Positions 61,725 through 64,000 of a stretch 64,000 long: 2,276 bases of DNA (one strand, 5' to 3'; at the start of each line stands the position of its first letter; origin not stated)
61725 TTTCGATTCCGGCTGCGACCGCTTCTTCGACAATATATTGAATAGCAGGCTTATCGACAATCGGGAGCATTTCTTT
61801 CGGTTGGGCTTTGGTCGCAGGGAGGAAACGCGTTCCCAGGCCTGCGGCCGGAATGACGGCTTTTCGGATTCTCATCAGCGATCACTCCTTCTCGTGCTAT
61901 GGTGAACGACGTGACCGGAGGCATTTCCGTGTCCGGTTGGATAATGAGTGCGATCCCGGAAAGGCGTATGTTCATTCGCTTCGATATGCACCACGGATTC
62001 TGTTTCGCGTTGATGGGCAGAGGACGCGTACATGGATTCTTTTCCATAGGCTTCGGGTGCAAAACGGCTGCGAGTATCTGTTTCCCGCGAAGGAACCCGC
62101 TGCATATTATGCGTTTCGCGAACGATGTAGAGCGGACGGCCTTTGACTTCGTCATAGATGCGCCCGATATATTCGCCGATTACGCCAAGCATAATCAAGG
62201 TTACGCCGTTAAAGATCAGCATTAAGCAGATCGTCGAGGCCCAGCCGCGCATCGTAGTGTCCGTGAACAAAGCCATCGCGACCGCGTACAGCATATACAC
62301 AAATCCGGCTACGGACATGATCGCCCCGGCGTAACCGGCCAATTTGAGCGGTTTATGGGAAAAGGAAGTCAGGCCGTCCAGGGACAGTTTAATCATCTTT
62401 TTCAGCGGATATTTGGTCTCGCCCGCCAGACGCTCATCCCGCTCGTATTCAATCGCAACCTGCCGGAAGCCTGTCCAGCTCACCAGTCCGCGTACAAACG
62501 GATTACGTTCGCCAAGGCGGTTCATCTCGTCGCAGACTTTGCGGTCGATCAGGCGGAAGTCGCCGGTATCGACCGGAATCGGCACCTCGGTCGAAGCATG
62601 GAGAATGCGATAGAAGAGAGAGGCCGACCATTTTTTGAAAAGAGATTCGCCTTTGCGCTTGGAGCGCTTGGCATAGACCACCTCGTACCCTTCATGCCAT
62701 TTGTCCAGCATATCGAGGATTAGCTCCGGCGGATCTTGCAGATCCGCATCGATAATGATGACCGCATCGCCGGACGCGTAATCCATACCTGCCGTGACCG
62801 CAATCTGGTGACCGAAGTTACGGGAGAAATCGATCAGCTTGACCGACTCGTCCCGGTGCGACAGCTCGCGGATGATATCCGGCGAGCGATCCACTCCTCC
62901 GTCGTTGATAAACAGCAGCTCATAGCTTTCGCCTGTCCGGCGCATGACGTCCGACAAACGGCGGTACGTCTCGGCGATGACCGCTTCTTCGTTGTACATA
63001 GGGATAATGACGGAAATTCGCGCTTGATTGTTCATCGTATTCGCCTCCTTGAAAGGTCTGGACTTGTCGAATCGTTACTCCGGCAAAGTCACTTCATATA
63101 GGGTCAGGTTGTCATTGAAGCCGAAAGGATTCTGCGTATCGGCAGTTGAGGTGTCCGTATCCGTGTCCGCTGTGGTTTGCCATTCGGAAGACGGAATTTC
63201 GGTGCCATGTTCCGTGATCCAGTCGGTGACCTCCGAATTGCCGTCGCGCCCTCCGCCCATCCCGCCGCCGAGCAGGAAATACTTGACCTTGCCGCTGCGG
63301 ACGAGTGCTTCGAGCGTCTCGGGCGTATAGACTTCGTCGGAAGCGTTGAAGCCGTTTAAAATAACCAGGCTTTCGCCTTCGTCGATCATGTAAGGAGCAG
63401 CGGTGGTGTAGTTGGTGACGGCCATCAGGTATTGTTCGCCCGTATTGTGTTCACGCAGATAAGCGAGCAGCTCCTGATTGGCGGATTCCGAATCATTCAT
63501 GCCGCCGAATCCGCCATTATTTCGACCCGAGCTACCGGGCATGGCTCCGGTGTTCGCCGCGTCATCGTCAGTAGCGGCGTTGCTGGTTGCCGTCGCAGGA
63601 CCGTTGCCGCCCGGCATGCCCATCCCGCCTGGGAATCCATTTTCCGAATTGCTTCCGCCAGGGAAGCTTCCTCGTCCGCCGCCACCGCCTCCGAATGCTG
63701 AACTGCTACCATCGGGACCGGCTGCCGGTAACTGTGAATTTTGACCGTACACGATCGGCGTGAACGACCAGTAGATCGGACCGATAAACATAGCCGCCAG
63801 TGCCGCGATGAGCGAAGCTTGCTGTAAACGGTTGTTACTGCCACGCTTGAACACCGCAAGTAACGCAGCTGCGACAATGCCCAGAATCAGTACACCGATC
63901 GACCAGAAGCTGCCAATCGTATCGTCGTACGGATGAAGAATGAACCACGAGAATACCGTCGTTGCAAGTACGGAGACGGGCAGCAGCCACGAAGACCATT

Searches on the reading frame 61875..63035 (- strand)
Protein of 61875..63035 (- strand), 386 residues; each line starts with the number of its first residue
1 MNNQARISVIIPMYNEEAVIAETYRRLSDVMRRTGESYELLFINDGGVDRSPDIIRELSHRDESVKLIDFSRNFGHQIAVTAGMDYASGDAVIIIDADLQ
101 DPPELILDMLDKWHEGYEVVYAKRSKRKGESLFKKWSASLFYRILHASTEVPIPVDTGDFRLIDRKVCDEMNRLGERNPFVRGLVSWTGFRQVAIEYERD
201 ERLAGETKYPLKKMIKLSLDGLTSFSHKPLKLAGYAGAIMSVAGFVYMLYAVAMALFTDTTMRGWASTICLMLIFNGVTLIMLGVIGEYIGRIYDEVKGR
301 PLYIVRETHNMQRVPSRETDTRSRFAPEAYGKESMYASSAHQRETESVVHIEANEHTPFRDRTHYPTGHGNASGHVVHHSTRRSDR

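Call 17: search_protein_families(library=pfam, proteins=[window:61875-63035:-])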
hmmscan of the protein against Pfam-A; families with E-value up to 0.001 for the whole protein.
window:61875-63035:- (386 aa): 3 families
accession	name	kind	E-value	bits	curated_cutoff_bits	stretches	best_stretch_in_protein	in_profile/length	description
PF00535.33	Glycos_transf_2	-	4.6e-34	118.2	23.3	1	8-170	1-166/168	Glycosyl transferase family 2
PF10111.15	Glyco_tranf_2_2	-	6e-05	23.1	27.3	1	8-99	1-92/276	Glycosyltransferase like family 2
PF13641.12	Glyco_tranf_2_3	-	0.00077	20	27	0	6-147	2-145/230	Glycosyltransferase like family 2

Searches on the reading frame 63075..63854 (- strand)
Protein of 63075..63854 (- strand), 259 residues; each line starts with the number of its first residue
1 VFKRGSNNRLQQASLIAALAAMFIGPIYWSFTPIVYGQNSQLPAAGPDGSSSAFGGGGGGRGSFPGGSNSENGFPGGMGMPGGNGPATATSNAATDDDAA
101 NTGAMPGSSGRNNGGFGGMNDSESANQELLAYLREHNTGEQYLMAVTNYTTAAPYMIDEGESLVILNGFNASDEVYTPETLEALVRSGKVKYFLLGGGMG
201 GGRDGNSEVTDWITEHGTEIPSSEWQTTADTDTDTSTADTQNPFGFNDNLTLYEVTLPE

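Call 17: search_protein_families(library=pfam, proteins=[window:63075-63854:-])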
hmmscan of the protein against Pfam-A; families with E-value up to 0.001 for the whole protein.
window:63075-63854:- (259 aa): 1 family
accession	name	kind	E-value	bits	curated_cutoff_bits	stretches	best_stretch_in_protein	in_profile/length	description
PF24878.1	YkcB_C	-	3.3e-28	97.9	27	1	129-216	1-85/85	Putative mannosyltransferase YkcB-like, C-terminal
